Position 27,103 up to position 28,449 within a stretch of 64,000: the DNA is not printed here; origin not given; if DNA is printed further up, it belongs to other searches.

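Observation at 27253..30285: Unusual enzyme trio: UbiA prenyltransferase plus DAGK_cat lipid kinase plus ThiL-like PurM-superfamily kinase in one operon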

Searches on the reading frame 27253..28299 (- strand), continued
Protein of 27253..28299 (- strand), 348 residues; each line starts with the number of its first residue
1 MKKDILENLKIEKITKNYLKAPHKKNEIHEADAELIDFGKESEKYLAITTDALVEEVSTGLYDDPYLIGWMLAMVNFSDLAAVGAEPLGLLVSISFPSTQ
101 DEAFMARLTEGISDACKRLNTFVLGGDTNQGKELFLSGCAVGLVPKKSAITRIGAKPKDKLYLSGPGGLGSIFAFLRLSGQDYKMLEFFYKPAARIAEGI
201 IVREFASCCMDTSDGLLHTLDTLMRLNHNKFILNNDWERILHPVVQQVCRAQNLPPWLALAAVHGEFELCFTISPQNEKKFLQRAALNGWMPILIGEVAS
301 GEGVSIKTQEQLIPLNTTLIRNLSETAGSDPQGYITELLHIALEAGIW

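Call 84: fold_search(model_id=the predicted structure, library=pdb)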
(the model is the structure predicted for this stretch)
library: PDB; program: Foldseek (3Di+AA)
matches with E <= 10: 1178; with E <= 0.001: 106
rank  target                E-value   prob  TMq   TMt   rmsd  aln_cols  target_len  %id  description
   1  5cc8_A                1.5e-26  1.00  0.68  0.80   8.9       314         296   28  Structure of thiamine-monophosphate kinase from Acinetobacter baumannii in complex with AMPPNP (released 2015-09-02)
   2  5cm7_B                3.5e-26  1.00  0.69  0.79   9.1       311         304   29  Structure of thiamine-monophosphate kinase from Acinetobacter baumannii in complex with adenosine diphosphate (ADP) an (released 2015-08-26)
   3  6mfm_B                1.2e-25  1.00  0.69  0.78   8.9       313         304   28  Structure of thiamine-monophosphate kinase from Acinetobacter baumannii in complex with adenosine diphosphate (ADP) an (released 2018-09-26)
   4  5cm7_A                1.8e-25  1.00  0.70  0.79   9.0       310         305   29  Structure of thiamine-monophosphate kinase from Acinetobacter baumannii in complex with adenosine diphosphate (ADP) an (released 2015-08-26)
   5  3c9u_B                4.8e-25  1.00  0.70  0.77   4.6       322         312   24  AaThiL complexed with ADP and TPP (released 2008-03-18)
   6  3mcq                  8.8e-25  1.00  0.68  0.78   2.8       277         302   25  Crystal structure of Thiamine-monophosphate kinase (Mfla_0573) from METHYLOBACILLUS FLAGELLATUS KT at 1.91 A resolution (released 2010-05-19)
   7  3c9t_A                1.2e-24  1.00  0.72  0.80   3.8       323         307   23  AaThiL complexed with AMPPCP and TMP (released 2008-03-18)
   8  3c9t_B                1.8e-24  1.00  0.72  0.81   4.7       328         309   24  AaThiL complexed with AMPPCP and TMP (released 2008-03-18)
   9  3c9u_A                2.6e-24  1.00  0.70  0.78   4.6       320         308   24  AaThiL complexed with ADP and TPP (released 2008-03-18)
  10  3c9r_A                3.3e-24  1.00  0.71  0.81   4.2       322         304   23  AaThiL complexed with ATP (released 2008-03-18)
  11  3c9r_B                3.9e-24  1.00  0.73  0.83   4.1       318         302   24  AaThiL complexed with ATP (released 2008-03-18)
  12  8yku                  5.0e-24  1.00  0.66  0.75   6.3       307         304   26  PaThiL in complex with AMP-PNP and TMP (released 2024-08-07)
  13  8yks_B                1.2e-23  1.00  0.67  0.71  11.2       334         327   24  PaThiL in complex with AMP-PNP (released 2025-03-12)
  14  6xep                  2.8e-23  1.00  0.68  0.74   9.8       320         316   23  Crystal structure of Thiamine-monophosphate kinase from Stenotrophomonas maltophilia K279a (released 2020-06-24)
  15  8yks_A                4.3e-23  1.00  0.69  0.76  11.1       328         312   25  PaThiL in complex with AMP-PNP (released 2025-03-12)
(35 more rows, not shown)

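Call 87: search_protein_families(library=pfam, proteins=[L085:13392-14330:+, L085:8783-9529:-, L086:13387-14319:+], max_evalue=0.01)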
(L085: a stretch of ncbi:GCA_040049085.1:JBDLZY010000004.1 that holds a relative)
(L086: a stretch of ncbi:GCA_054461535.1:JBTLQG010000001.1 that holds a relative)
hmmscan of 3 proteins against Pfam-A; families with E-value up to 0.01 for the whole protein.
L085:13392-14330:+ (312 aa): 2 families
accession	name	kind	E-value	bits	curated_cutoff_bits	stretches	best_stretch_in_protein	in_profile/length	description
PF13508.13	Acetyltransf_7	-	0.00064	20.5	27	1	57-125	11-70/84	Acetyltransferase (GNAT) domain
PF00583.31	Acetyltransf_1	-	0.0027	18.4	20.7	1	81-133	60-111/116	Acetyltransferase (GNAT) family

L085:8783-9529:- (248 aa): 5 families
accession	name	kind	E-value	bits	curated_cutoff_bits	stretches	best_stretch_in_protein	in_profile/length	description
PF13561.12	adh_short_C2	-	2e-66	224.4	27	1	13-246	1-235/236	Enoyl-(Acyl carrier protein) reductase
PF00106.31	adh_short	-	4.5e-60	202.9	26.6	1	7-200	1-193/195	short chain dehydrogenase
PF08659.16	KR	-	2.4e-19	70.4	22.6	1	10-161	4-154/180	KR domain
PF23441.1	SDR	-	1.7e-05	24.8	27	1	2-197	4-202/258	SDR-like rossmann domain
PF01370.27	Epimerase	-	1.9e-05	24.6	20.9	1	10-243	2-240/240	NAD dependent epimerase/dehydratase family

L086:13387-14319:+ (310 aa): 2 families
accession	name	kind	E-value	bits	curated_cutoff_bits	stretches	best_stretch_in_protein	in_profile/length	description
PF00583.31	Acetyltransf_1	-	0.00018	22.2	20.7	1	46-131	31-110/116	Acetyltransferase (GNAT) family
PF13527.13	Acetyltransf_9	-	0.00051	20.5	25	1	50-107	42-99/127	Acetyltransferase (GNAT) domain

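Call 91: find_homologous_proteins(query=P0270, max_evalue=1e-30)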
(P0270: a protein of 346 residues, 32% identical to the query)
Query P0270 (346 aa): 55 proteins with E <= 1e-30 among 6680 candidates.
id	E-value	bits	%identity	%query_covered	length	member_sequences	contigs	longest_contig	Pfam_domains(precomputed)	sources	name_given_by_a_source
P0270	3.9e-225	764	100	100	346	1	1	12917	PF00586.30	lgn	-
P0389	2.0e-192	657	85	100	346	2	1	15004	PF00586.30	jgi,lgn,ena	-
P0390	3.8e-163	560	73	100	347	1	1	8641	PF00586.30,PF02769.28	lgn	-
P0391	1.5e-52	197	37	99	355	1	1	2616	PF00586.30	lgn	-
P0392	5.4e-52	195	38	88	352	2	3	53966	PF00586.30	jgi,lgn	jgi:thiamine-monophosphate kinase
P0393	4.1e-50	189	37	99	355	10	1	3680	PF00586.30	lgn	-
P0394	2.5e-49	186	37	89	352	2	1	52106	PF00586.30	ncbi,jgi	jgi:thiamine-monophosphate kinase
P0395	8.1e-48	181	36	91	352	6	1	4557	PF00586.30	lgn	-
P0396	4.4e-47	179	35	89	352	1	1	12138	PF00586.30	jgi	-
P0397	7.0e-47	178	37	89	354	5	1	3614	PF00586.30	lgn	-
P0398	2.3e-46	176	34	98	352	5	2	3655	PF00586.30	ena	-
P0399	2.9e-45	173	34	89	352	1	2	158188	PF00586.30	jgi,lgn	jgi:thiamine-monophosphate kinase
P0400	8.1e-45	171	34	88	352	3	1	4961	PF00586.30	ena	-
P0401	1.3e-44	171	33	89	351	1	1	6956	PF00586.30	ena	-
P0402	2.2e-44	170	37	87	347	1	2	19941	PF00586.30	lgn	-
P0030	2.3e-44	170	33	90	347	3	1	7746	PF00586.30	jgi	jgi:thiamine-monophosphate kinase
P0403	3.6e-44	169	35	88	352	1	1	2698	PF00586.30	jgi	jgi:thiamine-monophosphate kinase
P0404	5.1e-44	169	34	89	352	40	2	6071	PF00586.30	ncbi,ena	ncbi:Thiamine-monophosphate kinase [subsurface metagenome]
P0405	8.3e-44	168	33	89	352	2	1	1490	PF00586.30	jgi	jgi:thiamine-monophosphate kinase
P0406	3.9e-43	166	33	91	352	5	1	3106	PF00586.30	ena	-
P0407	9.4e-43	165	32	96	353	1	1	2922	PF00586.30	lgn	-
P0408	1.5e-42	164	34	86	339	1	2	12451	PF00586.30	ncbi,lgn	ncbi:MAG: thiamine-monophosphate kinase [Candidatus Aminicenantales bacterium]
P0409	2.5e-42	163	34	90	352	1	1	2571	PF00586.30,PF02769.28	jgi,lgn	jgi:thiamine-monophosphate kinase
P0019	4.0e-42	163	33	99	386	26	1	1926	PF00586.30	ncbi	-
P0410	4.8e-42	162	34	88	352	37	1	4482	PF00586.30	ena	-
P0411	8.9e-42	161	34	88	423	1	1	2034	PF00586.30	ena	-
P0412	1.0e-41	161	36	79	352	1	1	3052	PF00586.30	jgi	jgi:thiamine-monophosphate kinase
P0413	1.7e-41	161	33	92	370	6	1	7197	PF00586.30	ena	-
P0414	2.3e-41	160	33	89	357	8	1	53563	PF00586.30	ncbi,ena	-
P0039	2.7e-41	160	33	90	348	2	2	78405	PF00586.30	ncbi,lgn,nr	ncbi:MAG: hypothetical protein GTO16_05345 [Candidatus Aminicenantes bacterium]|nr:hypothetical prot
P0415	3.5e-41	159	34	88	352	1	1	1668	PF00586.30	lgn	-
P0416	1.2e-40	158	33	89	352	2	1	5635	PF00586.30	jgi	-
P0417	1.8e-40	157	32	91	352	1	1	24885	PF00586.30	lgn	-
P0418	2.1e-40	157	32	95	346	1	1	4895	PF00586.30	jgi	jgi:thiamine-monophosphate kinase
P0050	3.3e-40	156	34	91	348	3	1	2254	PF00586.30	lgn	-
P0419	3.7e-40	156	32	91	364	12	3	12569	PF00586.30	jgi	-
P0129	6.0e-40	155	35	81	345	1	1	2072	PF00586.30,PF02769.28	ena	-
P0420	1.5e-39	154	32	89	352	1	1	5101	PF00586.30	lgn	-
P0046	2.3e-39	153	34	91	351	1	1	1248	PF00586.30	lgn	-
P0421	5.1e-39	152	33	92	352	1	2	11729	PF00586.30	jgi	jgi:thiamine-monophosphate kinase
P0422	5.5e-39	152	34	91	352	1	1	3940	PF00586.30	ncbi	-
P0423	1.1e-38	151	34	91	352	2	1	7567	PF00586.30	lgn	-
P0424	2.7e-37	147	31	91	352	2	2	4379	PF00586.30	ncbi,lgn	ncbi:MAG: thiamine-monophosphate kinase [Candidatus Aminicenantales bacterium]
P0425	5.4e-37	146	32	95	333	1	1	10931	PF00586.30,PF02769.28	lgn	-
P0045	6.9e-36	142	30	90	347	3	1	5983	PF00586.30,PF02769.28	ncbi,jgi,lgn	jgi:thiamine-monophosphate kinase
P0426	7.0e-35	139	30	97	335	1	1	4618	PF00586.30,PF02769.28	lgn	-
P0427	4.8e-34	136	30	97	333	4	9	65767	PF00586.30,PF02769.28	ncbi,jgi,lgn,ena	ncbi:MAG: thiamine-phosphate kinase [Candidatus Hadarchaeales archaeon]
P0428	5.9e-34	136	32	86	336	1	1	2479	PF00586.30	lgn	-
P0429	6.8e-34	136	31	91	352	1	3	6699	PF00586.30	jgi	jgi:thiamine-monophosphate kinase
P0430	5.6e-33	133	34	79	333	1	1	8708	PF00586.30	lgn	-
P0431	1.3e-32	131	31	95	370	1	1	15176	PF00586.30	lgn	-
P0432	2.2e-32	131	32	95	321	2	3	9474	PF00586.30,PF02769.28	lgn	-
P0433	6.3e-31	126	30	97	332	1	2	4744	PF00586.30,PF02769.28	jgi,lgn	-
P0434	8.6e-31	125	33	81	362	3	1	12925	PF00586.30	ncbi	-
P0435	9.9e-31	125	33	82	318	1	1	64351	PF00586.30,PF02769.28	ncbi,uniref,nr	ncbi:thiamine-phosphate kinase [Shewanella surugensis]|uniref:Thiamine-monophosphate kinase n=1 Tax=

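Call 92: find_encoding_contigs(protein=P0389, flank=8000, max_places=1)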
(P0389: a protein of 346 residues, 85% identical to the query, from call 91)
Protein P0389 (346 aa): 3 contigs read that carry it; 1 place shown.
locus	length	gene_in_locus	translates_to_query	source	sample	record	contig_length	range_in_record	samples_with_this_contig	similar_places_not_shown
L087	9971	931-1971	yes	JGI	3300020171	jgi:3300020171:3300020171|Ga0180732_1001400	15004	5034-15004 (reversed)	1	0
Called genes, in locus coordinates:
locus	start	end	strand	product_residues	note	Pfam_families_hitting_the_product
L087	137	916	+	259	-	PF01884:PcrB, PF00977:His_biosynth (faint), PF04131:NanE (faint), PF03060:NMO (weak), PF05690:ThiG, PF01180:DHO_dh (faint)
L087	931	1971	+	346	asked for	PF00586:AIRS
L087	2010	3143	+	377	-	PF00155:Aminotran_1_2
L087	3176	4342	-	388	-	PF01134:GIDA (weak), PF01266:DAO (faint), PF01494:FAD_binding_3, PF01946:Thi4 (faint), PF03486:HI0933_like (weak), PF05834:Lycopene_cycl (weak), PF07992:Pyr_redox_2 (weak), PF12831:FAD_oxidored, +1 more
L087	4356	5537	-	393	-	PF00890:FAD_binding_2 (weak), PF01266:DAO (faint), PF01494:FAD_binding_3, PF03486:HI0933_like (weak), PF04820:Trp_halogenase (faint), PF12831:FAD_oxidored, PF13450:NAD_binding_8 (weak), PF22578:GGR_cat, +1 more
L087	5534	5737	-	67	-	PF13183:Fer4_8 (faint), PF00037:Fer4 (weak), PF13237:Fer4_10 (weak), PF14697:Fer4_21 (weak), PF12838:Fer4_7 (weak), PF13187:Fer4_9 (weak), PF25160:LdpA_Fe-S-bd (weak), PF00037:Fer4 (weak), +4 more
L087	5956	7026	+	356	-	PF00348:polyprenyl_synt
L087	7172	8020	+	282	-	PF01040:UbiA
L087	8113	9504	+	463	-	PF00070:Pyr_redox (faint), PF00890:FAD_binding_2 (faint), PF01266:DAO (weak), PF01593:Amino_oxidase, PF03486:HI0933_like (faint), PF07992:Pyr_redox_2 (faint), PF12831:FAD_oxidored (faint), PF13450:NAD_binding_8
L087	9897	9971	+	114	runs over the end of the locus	-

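Call 93: find_encoding_contigs(protein=P0399, flank=8000, max_places=1)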
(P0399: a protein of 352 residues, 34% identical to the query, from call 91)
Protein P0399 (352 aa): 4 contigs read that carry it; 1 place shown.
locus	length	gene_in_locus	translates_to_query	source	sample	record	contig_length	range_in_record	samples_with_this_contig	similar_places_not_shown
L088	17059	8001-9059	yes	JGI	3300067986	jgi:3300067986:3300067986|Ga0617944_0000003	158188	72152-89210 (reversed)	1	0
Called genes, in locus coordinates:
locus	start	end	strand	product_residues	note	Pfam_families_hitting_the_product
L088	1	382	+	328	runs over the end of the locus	PF03747:ADP_ribosyl_GH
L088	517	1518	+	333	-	PF01073:3Beta_HSD, PF01370:Epimerase, PF02719:Polysacc_synt_2, PF04321:RmlD_sub_bind, PF05368:NmrA, PF13460:NAD_binding_10, PF16363:GDP_Man_Dehyd, PF07993:NAD_binding_4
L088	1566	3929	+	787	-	PF00512:HisKA, PF02518:HATPase_c, PF13589:HATPase_c_3 (weak), PF14501:HATPase_c_5 (weak)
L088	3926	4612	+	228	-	PF00072:Response_reg, PF00486:Trans_reg_C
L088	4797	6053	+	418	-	PF00155:Aminotran_1_2, PF01053:Cys_Met_Meta_PP (weak)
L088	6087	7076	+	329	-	PF01040:UbiA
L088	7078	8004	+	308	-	PF00781:DAGK_cat, PF19279:YegS_C (weak)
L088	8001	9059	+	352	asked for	PF00586:AIRS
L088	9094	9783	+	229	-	PF14329:DUF4386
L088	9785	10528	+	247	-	PF03364:Polyketide_cyc (faint)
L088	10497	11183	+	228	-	PF00132:Hexapep (faint)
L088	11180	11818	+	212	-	-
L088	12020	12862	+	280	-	PF00106:adh_short, PF01370:Epimerase (weak), PF03435:Sacchrp_dh_NADP (faint), PF08659:KR, PF13561:adh_short_C2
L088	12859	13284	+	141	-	PF26247:DUF8058 (faint)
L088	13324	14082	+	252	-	-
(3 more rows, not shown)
